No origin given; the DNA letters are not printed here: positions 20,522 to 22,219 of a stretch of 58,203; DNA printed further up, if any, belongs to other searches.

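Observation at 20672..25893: Same-strand module: GGDEF-EAL sensor, then B12-binding MerR regulator, then c-di-GMP riboswitch, then FAD oxidase (candidate undescribed signalling circuit)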

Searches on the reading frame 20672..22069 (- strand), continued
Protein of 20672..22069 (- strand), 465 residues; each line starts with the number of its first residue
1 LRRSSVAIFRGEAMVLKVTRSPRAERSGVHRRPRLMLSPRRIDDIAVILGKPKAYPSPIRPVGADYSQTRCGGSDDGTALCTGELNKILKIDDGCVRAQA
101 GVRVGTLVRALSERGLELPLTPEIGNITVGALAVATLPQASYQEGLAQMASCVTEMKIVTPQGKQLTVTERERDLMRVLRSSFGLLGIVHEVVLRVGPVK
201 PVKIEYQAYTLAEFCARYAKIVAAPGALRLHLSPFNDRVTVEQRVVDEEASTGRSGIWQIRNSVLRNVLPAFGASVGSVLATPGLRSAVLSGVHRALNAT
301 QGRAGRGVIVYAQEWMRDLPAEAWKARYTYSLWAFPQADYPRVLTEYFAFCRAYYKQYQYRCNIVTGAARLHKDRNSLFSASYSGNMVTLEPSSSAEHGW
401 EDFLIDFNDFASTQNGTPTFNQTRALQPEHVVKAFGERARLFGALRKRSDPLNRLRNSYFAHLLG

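Call 78: find_homologous_proteins(query=P0130, max_evalue=1e-20)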
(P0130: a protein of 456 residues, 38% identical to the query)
Query P0130 (456 aa): 655 proteins with E <= 1e-20 among 8000 candidates; the best 120 are listed.
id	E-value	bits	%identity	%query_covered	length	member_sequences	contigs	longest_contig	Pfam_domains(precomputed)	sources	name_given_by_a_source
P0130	0.0e+0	1011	100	100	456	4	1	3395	PF01565.29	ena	-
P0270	9.9e-278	939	93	100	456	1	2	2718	PF04030.20,PF01565.29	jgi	jgi:hypothetical protein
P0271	8.8e-262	886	87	100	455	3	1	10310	PF04030.20,PF01565.29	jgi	jgi:hypothetical protein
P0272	5.3e-261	884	88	100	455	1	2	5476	PF01565.29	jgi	jgi:FAD/FMN-containing dehydrogenase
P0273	3.4e-257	871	86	100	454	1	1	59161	PF04030.20,PF01565.29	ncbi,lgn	-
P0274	4.8e-257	871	86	100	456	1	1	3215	PF04030.20,PF01565.29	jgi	jgi:hypothetical protein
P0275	1.7e-256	869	85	100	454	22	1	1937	PF01565.29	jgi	jgi:hypothetical protein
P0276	1.5e-255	866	84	100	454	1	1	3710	PF04030.20,PF01565.29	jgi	jgi:hypothetical protein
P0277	2.5e-255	865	85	100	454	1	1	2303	PF04030.20,PF01565.29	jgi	jgi:hypothetical protein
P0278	2.9e-255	865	85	100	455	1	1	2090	PF04030.20,PF01565.29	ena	-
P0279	2.9e-255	865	85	100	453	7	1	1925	PF01565.29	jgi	jgi:hypothetical protein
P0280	2.9e-255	865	85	100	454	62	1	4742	PF04030.20,PF01565.29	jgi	jgi:hypothetical protein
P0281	6.8e-255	863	85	100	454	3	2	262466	PF04030.20,PF01565.29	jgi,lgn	jgi:hypothetical protein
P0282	7.6e-255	863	85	100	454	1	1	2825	PF01565.29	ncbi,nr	ncbi:MAG TPA: FAD-binding protein [Vicinamibacterales bacterium]|nr:FAD-binding protein [Vicinamibac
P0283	7.7e-255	863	84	100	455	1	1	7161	PF01565.29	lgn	-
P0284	9.6e-255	863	85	100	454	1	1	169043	PF04030.20,PF01565.29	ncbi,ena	-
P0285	1.9e-254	862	85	100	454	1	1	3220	PF04030.20,PF01565.29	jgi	jgi:hypothetical protein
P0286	3.2e-254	861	86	100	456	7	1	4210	PF04030.20,PF01565.29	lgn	-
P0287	3.9e-254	861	85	100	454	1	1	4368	PF04030.20,PF01565.29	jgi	jgi:hypothetical protein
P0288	4.8e-254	861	85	100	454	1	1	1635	PF04030.20,PF01565.29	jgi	jgi:hypothetical protein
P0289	6.2e-254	860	85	100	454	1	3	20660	PF04030.20,PF01565.29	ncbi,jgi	jgi:hypothetical protein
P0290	6.5e-254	860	86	100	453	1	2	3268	PF04030.20,PF01565.29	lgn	-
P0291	8.7e-254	860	84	100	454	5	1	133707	PF04030.20,PF01565.29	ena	-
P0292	1.4e-253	859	84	100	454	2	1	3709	PF04030.20,PF01565.29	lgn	-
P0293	1.6e-253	859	85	100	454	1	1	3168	PF04030.20,PF01565.29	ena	-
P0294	2.0e-253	859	85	100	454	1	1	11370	PF04030.20,PF01565.29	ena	-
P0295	2.0e-253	859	84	100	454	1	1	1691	PF04030.20,PF01565.29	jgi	jgi:hypothetical protein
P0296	3.6e-253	858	85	100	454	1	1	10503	PF04030.20,PF01565.29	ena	-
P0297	4.8e-253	857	84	100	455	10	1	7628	PF01565.29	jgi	jgi:hypothetical protein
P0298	1.1e-252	856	84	100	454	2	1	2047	PF01565.29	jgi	-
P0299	1.5e-252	856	86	100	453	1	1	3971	PF04030.20,PF01565.29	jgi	jgi:hypothetical protein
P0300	1.8e-252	855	84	100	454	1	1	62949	PF04030.20,PF01565.29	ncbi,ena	-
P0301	2.6e-252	855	85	100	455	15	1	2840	PF04030.20,PF01565.29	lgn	-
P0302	3.0e-252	855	83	100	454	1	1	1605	PF04030.20,PF01565.29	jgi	jgi:hypothetical protein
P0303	3.5e-252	855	84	100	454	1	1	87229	PF04030.20,PF01565.29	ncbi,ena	-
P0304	5.6e-252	854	85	100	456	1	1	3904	PF01565.29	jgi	jgi:hypothetical protein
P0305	8.9e-252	853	84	100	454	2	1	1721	PF04030.20,PF01565.29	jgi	jgi:hypothetical protein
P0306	1.1e-251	853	84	100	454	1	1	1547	PF04030.20,PF01565.29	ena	-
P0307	1.2e-251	853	84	100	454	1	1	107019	PF04030.20,PF01565.29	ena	-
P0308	2.1e-251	852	83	100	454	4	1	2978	PF01565.29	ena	-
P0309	2.2e-251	852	83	100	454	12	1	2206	PF01565.29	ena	-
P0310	2.5e-251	852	84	100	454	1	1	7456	PF04030.20,PF01565.29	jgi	-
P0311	2.7e-251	852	83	100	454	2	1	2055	PF04030.20,PF01565.29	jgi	jgi:hypothetical protein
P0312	3.1e-251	851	84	100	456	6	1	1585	PF01565.29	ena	-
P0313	3.1e-251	851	84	100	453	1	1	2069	PF01565.29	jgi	jgi:hypothetical protein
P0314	7.7e-251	850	83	100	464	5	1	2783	PF04030.20,PF01565.29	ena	-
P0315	1.7e-250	849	84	100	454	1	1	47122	PF01565.29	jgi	jgi:hypothetical protein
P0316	3.6e-250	848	82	100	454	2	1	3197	PF04030.20,PF01565.29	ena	-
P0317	3.7e-250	848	84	100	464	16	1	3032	PF01565.29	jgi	-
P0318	6.4e-250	847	82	100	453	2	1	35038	PF04030.20,PF01565.29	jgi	jgi:hypothetical protein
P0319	7.5e-250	847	83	100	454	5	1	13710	PF04030.20,PF01565.29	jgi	jgi:FAD/FMN-containing dehydrogenase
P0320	1.6e-249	846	83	100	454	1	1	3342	PF01565.29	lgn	-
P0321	1.8e-249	846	84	100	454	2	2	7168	PF04030.20,PF01565.29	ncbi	-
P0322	1.8e-249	846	83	100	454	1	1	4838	PF01565.29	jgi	jgi:hypothetical protein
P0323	2.0e-249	845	82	100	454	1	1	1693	PF04030.20,PF01565.29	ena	-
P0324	2.7e-249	845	83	100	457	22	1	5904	PF04030.20,PF01565.29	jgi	jgi:hypothetical protein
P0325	2.9e-249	845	83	100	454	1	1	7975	PF04030.20,PF01565.29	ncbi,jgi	jgi:hypothetical protein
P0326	4.7e-249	844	82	100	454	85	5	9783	PF04030.20,PF01565.29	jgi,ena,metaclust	metaclust:\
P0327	5.1e-249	844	82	100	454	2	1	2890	PF01565.29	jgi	jgi:hypothetical protein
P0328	6.5e-249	844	83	100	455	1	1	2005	PF04030.20,PF01565.29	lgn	-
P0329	6.7e-249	844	83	100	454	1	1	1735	PF04030.20,PF01565.29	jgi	jgi:FAD/FMN-containing dehydrogenase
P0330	1.1e-248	843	83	100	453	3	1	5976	PF01565.29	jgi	jgi:hypothetical protein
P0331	1.5e-248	843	84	100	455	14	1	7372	PF01565.29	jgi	jgi:hypothetical protein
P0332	2.5e-248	842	83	100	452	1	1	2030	PF01565.29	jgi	jgi:hypothetical protein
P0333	2.9e-248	842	83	100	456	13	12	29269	PF01565.29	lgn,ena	-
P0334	3.6e-248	841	83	100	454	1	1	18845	PF04030.20,PF01565.29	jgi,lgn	jgi:hypothetical protein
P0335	3.6e-248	841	83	100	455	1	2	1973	PF04030.20,PF01565.29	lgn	-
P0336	4.4e-248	841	84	100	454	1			PF04030.20,PF01565.29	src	-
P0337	7.8e-248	840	84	100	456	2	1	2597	PF01565.29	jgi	jgi:hypothetical protein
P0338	1.2e-247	840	82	100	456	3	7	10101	PF04030.20,PF01565.29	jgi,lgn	jgi:FAD/FMN-containing dehydrogenase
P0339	4.6e-247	838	82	100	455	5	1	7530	PF04030.20,PF01565.29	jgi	jgi:hypothetical protein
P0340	1.2e-246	836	81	100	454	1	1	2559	PF04030.20,PF01565.29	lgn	-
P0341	1.7e-246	836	82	100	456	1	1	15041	PF04030.20,PF01565.29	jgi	jgi:hypothetical protein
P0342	2.3e-246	835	84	99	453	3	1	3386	PF04030.20,PF01565.29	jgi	jgi:hypothetical protein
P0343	4.3e-246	834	82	95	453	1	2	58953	PF04030.20,PF01565.29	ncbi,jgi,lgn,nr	ncbi:MAG TPA: FAD-binding protein [Gammaproteobacteria bacterium]|jgi:hypothetical protein|nr:FAD-bi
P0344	3.1e-245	832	80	100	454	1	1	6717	PF04030.20,PF01565.29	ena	-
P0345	6.3e-245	831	82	100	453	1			PF04030.20,PF01565.29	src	-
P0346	6.5e-245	831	81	100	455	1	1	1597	PF04030.20,PF01565.29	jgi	jgi:hypothetical protein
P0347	7.4e-245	830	81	100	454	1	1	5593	PF01565.29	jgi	-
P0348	7.6e-245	830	82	100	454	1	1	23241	PF04030.20,PF01565.29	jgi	jgi:hypothetical protein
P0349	2.3e-244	829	80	100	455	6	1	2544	PF04030.20,PF01565.29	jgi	jgi:hypothetical protein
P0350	2.3e-244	829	82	100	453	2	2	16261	PF01565.29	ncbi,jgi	jgi:hypothetical protein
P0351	3.4e-244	828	81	100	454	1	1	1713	PF04030.20,PF01565.29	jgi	jgi:hypothetical protein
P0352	3.6e-244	828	80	100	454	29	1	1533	PF04030.20,PF01565.29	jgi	jgi:hypothetical protein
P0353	4.4e-244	828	82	95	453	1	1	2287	PF04030.20,PF01565.29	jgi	jgi:hypothetical protein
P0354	9.5e-244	827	83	98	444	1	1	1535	PF01565.29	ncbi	ncbi:MAG: FAD-binding oxidoreductase, partial [Lysobacterales bacterium]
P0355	5.2e-243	824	80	100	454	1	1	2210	PF04030.20,PF01565.29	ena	-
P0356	6.4e-243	824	80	100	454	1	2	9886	PF04030.20,PF01565.29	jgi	jgi:hypothetical protein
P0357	8.2e-243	824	80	100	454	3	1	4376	PF04030.20,PF01565.29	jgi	jgi:hypothetical protein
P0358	7.7e-242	820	80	100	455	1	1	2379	PF04030.20,PF01565.29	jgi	jgi:FAD binding domain-containing protein/D-arabinono-1,4-lactone oxidase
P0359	8.7e-242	820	80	100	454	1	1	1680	PF04030.20,PF01565.29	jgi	jgi:hypothetical protein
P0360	8.9e-242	820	80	100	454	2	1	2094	PF04030.20,PF01565.29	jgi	jgi:FAD/FMN-containing dehydrogenase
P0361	2.6e-241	819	80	100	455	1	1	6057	PF04030.20,PF01565.29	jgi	jgi:FAD binding domain/D-arabinono-1,4-lactone oxidase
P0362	3.0e-241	818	80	100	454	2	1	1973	PF04030.20,PF01565.29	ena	-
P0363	3.2e-241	818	79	100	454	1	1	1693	PF04030.20,PF01565.29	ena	-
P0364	3.8e-241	818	80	94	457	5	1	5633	PF04030.20,PF01565.29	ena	-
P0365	5.6e-241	818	80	100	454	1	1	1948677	PF04030.20,PF01565.29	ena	-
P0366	1.4e-240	816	80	100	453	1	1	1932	PF04030.20,PF01565.29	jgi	jgi:L-gulonolactone oxidase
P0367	2.1e-240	816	80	100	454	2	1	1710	PF01565.29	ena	-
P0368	2.2e-240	816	79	100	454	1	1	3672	PF04030.20,PF01565.29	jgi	jgi:FAD binding domain/D-arabinono-1,4-lactone oxidase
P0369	2.4e-240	816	79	100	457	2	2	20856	PF04030.20,PF01565.29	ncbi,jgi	-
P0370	2.8e-240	815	79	99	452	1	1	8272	PF04030.20,PF01565.29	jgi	jgi:FAD/FMN-containing dehydrogenase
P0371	3.8e-240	815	79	100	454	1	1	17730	PF04030.20,PF01565.29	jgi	jgi:hypothetical protein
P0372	1.3e-239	813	79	99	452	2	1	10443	PF04030.20,PF01565.29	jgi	jgi:FAD/FMN-containing dehydrogenase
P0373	1.8e-239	813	80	100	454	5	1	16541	PF04030.20,PF01565.29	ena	-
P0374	2.2e-239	812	86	92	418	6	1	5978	PF01565.29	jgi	jgi:hypothetical protein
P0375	1.1e-238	810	78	100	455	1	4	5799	PF04030.20,PF01565.29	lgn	-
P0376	2.1e-238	809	78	100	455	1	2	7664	PF04030.20,PF01565.29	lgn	-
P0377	2.5e-238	809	78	100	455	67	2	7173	PF04030.20,PF01565.29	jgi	-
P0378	2.6e-238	809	78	100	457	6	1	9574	PF04030.20,PF01565.29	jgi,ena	-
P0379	3.7e-238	808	85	92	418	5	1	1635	PF04030.20,PF01565.29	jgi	jgi:hypothetical protein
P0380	6.1e-238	808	78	100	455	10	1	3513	PF04030.20,PF01565.29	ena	-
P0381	1.2e-237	807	78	100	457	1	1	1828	PF04030.20,PF01565.29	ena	-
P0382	1.2e-237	807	77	100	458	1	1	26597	PF04030.20,PF01565.29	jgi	jgi:FAD/FMN-containing dehydrogenase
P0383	1.4e-237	806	78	100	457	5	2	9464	PF01565.29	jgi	jgi:L-gulonolactone oxidase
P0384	3.7e-237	805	78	100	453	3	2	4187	PF04030.20,PF01565.29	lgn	-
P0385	7.0e-237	804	78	100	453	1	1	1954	PF01565.29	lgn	-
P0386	1.6e-236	803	78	100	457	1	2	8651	PF04030.20,PF01565.29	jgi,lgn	jgi:FAD/FMN-containing dehydrogenase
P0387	2.1e-236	803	77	100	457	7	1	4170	PF04030.20,PF01565.29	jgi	jgi:FAD/FMN-containing dehydrogenase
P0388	3.0e-236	802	78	100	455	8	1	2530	PF04030.20,PF01565.29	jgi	jgi:hypothetical protein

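Call 79: find_encoding_contigs(protein=P0365, flank=6000, max_places=1)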
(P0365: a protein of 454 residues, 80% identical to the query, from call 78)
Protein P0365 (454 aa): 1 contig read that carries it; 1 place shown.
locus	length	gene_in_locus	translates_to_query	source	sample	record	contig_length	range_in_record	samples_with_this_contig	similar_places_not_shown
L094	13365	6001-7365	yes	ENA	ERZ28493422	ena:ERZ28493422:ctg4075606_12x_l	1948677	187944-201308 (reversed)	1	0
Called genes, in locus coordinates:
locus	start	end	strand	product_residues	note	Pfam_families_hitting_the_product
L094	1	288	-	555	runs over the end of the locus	PF03460:NIR_SIR_ferr, PF01077:NIR_SIR, PF03460:NIR_SIR_ferr, PF01077:NIR_SIR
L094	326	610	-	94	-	PF11011:DUF2849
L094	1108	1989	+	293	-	PF20434:BD-FAE, PF07859:Abhydrolase_3, PF00326:Peptidase_S9 (weak)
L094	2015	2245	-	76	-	-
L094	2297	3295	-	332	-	PF01551:Peptidase_M23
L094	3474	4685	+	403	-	PF12704:MacB_PCD, PF02687:FtsX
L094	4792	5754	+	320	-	-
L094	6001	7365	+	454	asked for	PF01565:FAD_binding_4, PF04030:ALO (weak)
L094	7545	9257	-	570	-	PF14306:PUA_2, PF01747:ATP-sulfurylase, PF01583:APS_kinase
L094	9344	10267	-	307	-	PF00698:Acyl_transf_1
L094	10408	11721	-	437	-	PF07690:MFS_1, PF11700:ATG22, PF13347:MFS_2, PF07690:MFS_1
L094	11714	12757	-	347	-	PF00389:2-Hacid_dh, PF02826:2-Hacid_dh_C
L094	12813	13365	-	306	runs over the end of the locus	PF00753:Lactamase_B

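Call 80: find_encoding_contigs(protein=P0281, flank=6000, max_places=1)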
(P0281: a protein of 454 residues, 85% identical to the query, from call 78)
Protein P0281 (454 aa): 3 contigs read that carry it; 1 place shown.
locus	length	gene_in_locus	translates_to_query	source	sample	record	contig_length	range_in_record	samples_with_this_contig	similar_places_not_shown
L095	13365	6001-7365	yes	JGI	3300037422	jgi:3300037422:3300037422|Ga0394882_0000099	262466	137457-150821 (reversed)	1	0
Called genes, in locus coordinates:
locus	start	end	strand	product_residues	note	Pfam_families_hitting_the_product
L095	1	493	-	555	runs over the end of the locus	PF03460:NIR_SIR_ferr, PF01077:NIR_SIR, PF03460:NIR_SIR_ferr, PF01077:NIR_SIR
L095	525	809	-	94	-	PF11011:DUF2849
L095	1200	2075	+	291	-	PF00135:COesterase (weak), PF20434:BD-FAE, PF12146:Hydrolase_4 (faint), PF07859:Abhydrolase_3, PF01738:DLH (faint), PF00326:Peptidase_S9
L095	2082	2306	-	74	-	-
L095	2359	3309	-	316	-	PF01551:Peptidase_M23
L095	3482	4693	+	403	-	PF12704:MacB_PCD, PF02687:FtsX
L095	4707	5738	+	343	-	-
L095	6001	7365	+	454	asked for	PF01565:FAD_binding_4, PF04030:ALO (weak)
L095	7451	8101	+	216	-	-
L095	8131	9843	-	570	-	PF14306:PUA_2, PF01747:ATP-sulfurylase, PF01583:APS_kinase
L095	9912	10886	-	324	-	PF00698:Acyl_transf_1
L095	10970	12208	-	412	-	PF07690:MFS_1 (weak), PF11700:ATG22, PF13347:MFS_2, PF07690:MFS_1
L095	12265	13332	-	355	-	PF00389:2-Hacid_dh, PF02826:2-Hacid_dh_C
